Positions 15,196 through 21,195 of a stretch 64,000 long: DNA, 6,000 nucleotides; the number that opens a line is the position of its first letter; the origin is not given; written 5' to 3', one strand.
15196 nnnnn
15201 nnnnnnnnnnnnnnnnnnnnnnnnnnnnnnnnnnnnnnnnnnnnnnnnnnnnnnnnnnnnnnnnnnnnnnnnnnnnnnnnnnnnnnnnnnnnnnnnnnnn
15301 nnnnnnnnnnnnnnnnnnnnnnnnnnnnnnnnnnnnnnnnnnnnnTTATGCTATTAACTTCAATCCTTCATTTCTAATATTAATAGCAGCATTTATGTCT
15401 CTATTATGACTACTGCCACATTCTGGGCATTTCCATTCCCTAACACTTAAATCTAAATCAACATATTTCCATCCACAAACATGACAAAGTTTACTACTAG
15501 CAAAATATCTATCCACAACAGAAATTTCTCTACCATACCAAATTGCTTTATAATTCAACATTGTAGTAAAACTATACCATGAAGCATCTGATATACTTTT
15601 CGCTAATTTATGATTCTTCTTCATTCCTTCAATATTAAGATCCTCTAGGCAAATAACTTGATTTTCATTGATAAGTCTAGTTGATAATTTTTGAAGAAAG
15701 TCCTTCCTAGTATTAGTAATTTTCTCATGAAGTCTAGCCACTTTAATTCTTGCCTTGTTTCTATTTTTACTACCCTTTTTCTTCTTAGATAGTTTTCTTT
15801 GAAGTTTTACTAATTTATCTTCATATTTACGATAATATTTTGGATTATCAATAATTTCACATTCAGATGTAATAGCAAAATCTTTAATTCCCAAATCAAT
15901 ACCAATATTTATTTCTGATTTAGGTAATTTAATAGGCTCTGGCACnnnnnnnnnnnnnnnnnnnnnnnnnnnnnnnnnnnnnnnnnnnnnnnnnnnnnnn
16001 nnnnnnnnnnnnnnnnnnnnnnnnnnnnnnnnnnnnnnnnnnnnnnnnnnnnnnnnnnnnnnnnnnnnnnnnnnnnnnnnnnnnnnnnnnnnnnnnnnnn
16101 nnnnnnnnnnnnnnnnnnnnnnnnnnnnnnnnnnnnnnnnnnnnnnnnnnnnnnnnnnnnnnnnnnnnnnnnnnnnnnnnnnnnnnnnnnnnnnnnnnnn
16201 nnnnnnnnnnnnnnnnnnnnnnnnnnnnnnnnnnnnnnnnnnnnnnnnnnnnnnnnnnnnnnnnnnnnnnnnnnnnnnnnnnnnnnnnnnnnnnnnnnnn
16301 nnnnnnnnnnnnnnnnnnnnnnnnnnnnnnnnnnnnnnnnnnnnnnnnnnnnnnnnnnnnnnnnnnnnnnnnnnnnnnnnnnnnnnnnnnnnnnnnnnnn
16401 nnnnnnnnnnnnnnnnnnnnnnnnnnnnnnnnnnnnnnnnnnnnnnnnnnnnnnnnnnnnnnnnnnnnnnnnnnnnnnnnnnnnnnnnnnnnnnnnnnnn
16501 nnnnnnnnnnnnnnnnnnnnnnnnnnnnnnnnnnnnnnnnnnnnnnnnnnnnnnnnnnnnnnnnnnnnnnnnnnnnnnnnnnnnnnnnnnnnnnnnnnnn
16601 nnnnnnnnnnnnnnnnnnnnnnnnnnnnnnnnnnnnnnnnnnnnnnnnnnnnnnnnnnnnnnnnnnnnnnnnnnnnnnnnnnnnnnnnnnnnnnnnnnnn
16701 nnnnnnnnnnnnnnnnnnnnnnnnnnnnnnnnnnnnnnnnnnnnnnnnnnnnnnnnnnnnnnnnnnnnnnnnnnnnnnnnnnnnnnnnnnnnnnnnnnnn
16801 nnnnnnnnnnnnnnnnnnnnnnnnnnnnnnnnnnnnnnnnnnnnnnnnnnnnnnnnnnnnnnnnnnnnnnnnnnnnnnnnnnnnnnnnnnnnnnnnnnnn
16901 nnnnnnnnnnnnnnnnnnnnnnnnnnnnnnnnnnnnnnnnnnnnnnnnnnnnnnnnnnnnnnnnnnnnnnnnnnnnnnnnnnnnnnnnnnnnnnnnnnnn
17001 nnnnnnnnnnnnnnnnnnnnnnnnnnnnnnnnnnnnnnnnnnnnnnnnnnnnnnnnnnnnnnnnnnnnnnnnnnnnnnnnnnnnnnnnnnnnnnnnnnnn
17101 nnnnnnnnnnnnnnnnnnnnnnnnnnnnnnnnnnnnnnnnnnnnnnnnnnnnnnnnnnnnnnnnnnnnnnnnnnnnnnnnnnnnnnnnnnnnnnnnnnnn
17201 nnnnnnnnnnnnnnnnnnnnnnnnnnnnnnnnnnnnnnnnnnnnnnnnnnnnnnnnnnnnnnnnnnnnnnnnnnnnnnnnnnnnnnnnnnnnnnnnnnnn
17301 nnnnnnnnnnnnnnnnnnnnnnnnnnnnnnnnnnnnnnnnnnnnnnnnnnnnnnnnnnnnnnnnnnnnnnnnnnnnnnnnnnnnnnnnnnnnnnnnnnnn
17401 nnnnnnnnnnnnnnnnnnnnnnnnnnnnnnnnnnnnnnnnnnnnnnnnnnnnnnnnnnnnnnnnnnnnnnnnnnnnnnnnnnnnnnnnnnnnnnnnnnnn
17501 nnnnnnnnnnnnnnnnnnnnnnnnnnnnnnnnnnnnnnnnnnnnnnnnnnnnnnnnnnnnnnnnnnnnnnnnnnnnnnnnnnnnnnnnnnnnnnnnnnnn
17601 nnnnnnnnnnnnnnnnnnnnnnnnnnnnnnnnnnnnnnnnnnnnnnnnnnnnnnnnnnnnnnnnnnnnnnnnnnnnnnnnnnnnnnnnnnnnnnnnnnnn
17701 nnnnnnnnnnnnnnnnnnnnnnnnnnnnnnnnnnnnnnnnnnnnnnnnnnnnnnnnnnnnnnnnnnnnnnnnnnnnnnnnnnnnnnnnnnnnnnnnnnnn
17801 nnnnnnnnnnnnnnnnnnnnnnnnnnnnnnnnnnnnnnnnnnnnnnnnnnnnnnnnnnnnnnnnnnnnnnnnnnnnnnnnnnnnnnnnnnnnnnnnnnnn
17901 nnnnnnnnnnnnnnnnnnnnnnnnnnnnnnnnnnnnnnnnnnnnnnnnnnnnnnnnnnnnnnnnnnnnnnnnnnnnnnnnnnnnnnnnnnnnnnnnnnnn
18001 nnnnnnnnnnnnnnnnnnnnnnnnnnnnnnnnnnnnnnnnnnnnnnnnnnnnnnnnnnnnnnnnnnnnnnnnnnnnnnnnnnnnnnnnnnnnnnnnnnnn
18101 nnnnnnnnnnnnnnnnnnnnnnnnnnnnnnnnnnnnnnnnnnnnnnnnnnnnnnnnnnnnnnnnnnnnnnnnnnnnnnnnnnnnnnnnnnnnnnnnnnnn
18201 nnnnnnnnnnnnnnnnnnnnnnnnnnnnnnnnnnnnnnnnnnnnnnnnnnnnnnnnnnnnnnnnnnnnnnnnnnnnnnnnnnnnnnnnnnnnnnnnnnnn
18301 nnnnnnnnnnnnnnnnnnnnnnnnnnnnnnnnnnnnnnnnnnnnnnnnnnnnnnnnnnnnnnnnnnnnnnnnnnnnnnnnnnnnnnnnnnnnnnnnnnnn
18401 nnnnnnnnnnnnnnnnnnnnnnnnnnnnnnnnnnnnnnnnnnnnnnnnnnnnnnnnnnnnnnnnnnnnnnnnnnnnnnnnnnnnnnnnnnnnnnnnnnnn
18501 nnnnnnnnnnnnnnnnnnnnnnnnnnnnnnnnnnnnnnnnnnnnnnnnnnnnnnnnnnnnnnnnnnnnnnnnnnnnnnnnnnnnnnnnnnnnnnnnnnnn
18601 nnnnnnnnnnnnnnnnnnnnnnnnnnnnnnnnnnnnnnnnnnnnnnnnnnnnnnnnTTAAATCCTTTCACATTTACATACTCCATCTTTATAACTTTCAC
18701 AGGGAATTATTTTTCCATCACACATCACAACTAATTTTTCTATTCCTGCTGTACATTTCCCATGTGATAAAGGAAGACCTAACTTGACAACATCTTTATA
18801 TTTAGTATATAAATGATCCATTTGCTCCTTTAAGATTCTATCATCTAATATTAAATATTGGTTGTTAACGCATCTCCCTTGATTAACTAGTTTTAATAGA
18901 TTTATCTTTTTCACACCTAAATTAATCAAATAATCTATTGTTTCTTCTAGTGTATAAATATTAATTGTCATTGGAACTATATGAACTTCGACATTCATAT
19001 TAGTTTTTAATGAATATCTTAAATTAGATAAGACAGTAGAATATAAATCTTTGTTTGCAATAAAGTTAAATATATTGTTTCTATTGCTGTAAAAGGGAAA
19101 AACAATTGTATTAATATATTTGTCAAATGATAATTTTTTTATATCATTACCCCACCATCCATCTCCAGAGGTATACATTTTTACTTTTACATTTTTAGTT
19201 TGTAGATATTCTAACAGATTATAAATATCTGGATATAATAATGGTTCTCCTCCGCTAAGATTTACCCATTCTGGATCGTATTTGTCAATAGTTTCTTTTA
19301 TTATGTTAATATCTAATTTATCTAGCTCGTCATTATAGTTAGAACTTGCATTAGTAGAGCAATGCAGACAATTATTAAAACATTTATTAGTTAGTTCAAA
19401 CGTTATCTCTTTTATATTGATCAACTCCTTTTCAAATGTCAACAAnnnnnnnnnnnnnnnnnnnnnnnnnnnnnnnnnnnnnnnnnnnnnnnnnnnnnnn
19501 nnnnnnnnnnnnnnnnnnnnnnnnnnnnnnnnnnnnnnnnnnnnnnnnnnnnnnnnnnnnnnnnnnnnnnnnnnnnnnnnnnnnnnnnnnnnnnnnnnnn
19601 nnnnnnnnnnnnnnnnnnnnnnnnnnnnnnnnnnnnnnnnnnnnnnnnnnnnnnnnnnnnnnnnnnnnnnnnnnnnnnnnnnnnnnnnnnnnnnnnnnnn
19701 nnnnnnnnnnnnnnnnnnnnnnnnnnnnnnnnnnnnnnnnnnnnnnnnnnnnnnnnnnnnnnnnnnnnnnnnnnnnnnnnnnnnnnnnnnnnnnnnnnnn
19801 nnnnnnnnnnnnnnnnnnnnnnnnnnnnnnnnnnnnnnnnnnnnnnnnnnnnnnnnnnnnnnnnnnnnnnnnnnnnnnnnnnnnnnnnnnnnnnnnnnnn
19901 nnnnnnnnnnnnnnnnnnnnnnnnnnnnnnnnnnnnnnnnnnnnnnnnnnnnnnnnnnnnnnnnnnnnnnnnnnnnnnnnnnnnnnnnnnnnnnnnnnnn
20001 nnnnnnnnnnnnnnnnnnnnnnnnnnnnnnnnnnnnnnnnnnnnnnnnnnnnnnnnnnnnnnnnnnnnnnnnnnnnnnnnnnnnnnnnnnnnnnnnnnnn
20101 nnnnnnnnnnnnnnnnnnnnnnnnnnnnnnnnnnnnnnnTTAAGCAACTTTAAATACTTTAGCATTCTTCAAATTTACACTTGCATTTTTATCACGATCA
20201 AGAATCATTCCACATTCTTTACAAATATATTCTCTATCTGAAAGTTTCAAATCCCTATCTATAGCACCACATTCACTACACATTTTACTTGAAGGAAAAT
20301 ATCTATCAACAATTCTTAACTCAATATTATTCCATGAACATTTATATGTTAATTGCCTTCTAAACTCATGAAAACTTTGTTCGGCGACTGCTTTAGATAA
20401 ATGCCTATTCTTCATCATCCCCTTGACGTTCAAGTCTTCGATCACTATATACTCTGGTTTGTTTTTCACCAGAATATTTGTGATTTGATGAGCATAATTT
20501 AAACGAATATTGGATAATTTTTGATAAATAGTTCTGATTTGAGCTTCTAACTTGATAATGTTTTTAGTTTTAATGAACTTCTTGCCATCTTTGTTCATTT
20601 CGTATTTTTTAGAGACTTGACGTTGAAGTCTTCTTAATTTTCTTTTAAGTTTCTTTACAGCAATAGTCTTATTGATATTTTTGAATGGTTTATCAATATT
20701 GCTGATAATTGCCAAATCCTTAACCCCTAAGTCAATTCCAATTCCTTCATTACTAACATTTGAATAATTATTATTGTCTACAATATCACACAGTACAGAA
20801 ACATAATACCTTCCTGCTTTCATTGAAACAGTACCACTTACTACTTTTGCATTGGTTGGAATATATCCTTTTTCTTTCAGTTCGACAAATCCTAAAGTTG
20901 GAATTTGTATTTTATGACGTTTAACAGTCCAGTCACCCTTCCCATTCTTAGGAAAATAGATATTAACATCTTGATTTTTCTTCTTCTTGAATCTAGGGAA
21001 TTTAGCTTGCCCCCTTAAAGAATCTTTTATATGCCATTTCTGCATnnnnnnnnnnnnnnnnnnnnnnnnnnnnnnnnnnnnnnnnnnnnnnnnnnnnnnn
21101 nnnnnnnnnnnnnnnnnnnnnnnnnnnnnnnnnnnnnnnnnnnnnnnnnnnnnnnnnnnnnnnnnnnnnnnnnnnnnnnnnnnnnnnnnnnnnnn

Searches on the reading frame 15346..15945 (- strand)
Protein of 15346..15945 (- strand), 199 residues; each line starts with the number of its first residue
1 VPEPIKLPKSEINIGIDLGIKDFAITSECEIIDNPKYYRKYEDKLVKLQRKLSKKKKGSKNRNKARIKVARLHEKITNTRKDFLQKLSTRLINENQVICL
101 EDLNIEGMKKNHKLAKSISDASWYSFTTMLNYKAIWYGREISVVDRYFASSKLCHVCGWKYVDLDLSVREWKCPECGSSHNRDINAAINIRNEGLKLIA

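Call 53: search_protein_families(library=phrogs, proteins=[window:15346-15945:-], max_evalue=0.00001)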
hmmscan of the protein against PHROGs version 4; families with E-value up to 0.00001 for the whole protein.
window:15346-15945:- (199 aa): 4 families
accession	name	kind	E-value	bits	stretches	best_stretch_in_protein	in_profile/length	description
phrog_506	-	integration and excision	2.8e-87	294.5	1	4-198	175-368/403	transposase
phrog_12300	-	integration and excision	2.8e-62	211.5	1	6-193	54-240/286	transposase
phrog_17087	-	unknown function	1.2e-44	152.9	1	63-198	1-136/141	-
phrog_13964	-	integration and excision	2.6e-20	74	1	5-73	169-237/237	transposase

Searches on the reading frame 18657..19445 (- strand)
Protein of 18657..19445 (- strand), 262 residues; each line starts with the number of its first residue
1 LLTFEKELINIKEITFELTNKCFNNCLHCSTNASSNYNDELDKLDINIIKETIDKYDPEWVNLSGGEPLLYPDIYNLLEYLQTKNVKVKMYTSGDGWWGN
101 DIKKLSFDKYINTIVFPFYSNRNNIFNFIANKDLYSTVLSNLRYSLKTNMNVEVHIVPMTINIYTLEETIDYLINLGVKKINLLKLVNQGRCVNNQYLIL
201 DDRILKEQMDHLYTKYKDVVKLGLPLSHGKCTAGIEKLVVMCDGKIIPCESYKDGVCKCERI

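Call 53: search_protein_families(library=phrogs, proteins=[window:18657-19445:-], max_evalue=0.00001)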
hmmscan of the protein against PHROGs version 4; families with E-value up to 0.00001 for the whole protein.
window:18657-19445:- (262 aa): 4 families
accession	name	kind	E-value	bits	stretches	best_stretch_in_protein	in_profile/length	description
phrog_15140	-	other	7.1e-15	55.8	1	16-175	91-254/366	radical SAM domain-containing protein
phrog_1802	-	other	1.9e-09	38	1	10-254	42-324/556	radical SAM domain-containing protein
phrog_21308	-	other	4.6e-08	32.6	1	11-254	412-659/735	radical SAM domain-containing protein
phrog_13987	-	other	3.2e-06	27.7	0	10-188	13-182/274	radical SAM domain-containing protein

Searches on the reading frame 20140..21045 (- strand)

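Call 53: search_protein_families(library=phrogs, proteins=[window:20140-21045:-], max_evalue=0.00001)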
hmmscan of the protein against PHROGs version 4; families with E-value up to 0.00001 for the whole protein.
window:20140-21045:- (301 aa): 4 families
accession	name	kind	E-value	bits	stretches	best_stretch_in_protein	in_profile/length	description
phrog_506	-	integration and excision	2.2e-89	301.4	1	7-298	91-366/403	transposase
phrog_12300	-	integration and excision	1.2e-48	166.7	1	67-295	29-240/286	transposase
phrog_17087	-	unknown function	2e-29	103.6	1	172-292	9-128/141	-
phrog_13964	-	integration and excision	3.4e-24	86.7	1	11-156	91-228/237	transposase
